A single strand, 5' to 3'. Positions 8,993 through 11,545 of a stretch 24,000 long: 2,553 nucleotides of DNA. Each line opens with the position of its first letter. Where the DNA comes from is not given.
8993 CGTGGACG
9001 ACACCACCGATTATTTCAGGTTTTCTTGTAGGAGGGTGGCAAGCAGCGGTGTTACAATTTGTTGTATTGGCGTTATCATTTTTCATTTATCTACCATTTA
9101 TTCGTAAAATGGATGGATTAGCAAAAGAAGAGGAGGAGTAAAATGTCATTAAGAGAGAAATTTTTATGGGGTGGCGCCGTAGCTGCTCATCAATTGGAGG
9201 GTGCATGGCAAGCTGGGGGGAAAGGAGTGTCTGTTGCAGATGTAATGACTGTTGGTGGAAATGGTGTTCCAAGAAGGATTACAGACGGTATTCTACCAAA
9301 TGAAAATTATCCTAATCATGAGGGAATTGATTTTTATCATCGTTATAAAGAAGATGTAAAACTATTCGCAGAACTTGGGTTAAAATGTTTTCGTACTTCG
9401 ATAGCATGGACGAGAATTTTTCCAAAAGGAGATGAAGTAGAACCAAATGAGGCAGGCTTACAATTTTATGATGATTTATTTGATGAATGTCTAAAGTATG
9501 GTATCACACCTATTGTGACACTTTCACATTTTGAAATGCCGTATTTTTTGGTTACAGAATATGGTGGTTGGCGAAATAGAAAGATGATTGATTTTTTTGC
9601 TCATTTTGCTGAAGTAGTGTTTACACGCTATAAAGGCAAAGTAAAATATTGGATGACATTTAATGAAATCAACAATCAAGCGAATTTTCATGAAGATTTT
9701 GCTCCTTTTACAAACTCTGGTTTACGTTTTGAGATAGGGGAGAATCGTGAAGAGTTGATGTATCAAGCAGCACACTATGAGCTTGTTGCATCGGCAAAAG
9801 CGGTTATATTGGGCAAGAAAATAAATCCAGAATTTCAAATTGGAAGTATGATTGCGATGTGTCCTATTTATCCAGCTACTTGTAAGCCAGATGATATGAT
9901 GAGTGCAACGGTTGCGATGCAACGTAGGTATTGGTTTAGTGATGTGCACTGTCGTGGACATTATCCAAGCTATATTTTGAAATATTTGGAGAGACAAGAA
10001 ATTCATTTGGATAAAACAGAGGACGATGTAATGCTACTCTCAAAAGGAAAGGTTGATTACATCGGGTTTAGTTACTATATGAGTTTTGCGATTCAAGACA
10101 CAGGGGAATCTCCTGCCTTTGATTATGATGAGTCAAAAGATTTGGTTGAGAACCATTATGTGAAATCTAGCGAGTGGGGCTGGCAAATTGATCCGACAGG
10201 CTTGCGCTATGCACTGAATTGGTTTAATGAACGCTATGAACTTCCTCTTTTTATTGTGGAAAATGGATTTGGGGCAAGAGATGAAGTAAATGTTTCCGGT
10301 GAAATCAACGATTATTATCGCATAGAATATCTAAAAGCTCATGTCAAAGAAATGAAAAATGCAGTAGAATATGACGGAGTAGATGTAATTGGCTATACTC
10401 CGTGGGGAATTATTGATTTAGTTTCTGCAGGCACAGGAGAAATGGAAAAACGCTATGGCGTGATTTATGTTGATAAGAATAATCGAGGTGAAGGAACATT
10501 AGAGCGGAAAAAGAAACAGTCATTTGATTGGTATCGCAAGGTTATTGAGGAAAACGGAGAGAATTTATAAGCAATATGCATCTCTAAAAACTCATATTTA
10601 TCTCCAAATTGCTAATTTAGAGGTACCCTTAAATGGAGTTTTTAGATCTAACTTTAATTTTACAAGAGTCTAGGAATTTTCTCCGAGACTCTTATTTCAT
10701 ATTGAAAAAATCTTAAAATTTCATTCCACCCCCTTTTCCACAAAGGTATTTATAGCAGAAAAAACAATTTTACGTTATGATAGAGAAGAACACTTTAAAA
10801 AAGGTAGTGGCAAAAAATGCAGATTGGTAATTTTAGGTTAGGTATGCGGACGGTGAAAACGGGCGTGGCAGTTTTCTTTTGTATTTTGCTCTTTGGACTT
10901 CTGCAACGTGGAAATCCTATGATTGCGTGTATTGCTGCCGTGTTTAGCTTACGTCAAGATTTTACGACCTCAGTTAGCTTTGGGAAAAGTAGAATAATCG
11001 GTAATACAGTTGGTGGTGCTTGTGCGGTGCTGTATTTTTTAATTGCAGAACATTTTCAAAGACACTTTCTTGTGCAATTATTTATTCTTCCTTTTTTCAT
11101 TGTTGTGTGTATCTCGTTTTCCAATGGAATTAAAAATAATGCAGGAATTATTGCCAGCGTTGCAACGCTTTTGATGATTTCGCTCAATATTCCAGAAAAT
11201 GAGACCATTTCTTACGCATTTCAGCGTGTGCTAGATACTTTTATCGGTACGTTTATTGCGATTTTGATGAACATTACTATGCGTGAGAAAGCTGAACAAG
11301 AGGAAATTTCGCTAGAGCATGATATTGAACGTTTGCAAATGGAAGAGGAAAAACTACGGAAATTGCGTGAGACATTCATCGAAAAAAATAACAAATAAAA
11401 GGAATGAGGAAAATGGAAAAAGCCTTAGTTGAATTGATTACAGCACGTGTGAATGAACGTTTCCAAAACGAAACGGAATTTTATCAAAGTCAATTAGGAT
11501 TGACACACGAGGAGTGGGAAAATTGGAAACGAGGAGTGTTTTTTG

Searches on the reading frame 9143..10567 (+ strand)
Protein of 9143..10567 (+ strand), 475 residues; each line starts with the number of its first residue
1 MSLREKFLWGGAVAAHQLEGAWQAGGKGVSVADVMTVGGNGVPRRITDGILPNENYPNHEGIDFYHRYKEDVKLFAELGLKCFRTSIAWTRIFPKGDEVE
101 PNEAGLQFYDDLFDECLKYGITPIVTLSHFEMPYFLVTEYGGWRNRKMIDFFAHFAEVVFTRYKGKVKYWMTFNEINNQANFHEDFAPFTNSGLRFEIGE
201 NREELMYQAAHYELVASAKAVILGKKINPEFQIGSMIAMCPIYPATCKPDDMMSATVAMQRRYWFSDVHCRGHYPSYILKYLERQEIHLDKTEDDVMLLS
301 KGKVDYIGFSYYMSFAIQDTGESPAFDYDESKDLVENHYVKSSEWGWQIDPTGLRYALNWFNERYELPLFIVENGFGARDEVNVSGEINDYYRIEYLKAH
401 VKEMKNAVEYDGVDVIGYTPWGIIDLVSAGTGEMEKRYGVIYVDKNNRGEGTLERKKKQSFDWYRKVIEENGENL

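Call 25: search_protein_families(library=pfam, proteins=[window:9143-10567:+])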
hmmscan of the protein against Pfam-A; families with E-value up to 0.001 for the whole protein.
window:9143-10567:+ (475 aa): 1 family
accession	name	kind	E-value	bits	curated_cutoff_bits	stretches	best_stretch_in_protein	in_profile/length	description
PF00232.24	Glyco_hydro_1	-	2.9e-129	431.9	22.6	1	3-472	5-452/453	Glycosyl hydrolase family 1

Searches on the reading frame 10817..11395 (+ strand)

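Call 25: search_protein_families(library=pfam, proteins=[window:10817-11395:+])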
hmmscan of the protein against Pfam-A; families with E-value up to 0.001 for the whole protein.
window:10817-11395:+ (193 aa): 3 families
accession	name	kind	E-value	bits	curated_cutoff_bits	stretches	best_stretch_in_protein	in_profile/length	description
PF06081.17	ArAE_1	-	7e-16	59.1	22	1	7-155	2-141/141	Aromatic acid exporter family member 1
PF13515.12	FUSC_2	-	1.7e-13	51.2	25.6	1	22-151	2-126/126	Fusaric acid resistance protein-like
PF04632.18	FUSC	-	0.00073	18.7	30.9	1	15-151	355-494/660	Fusaric acid resistance protein family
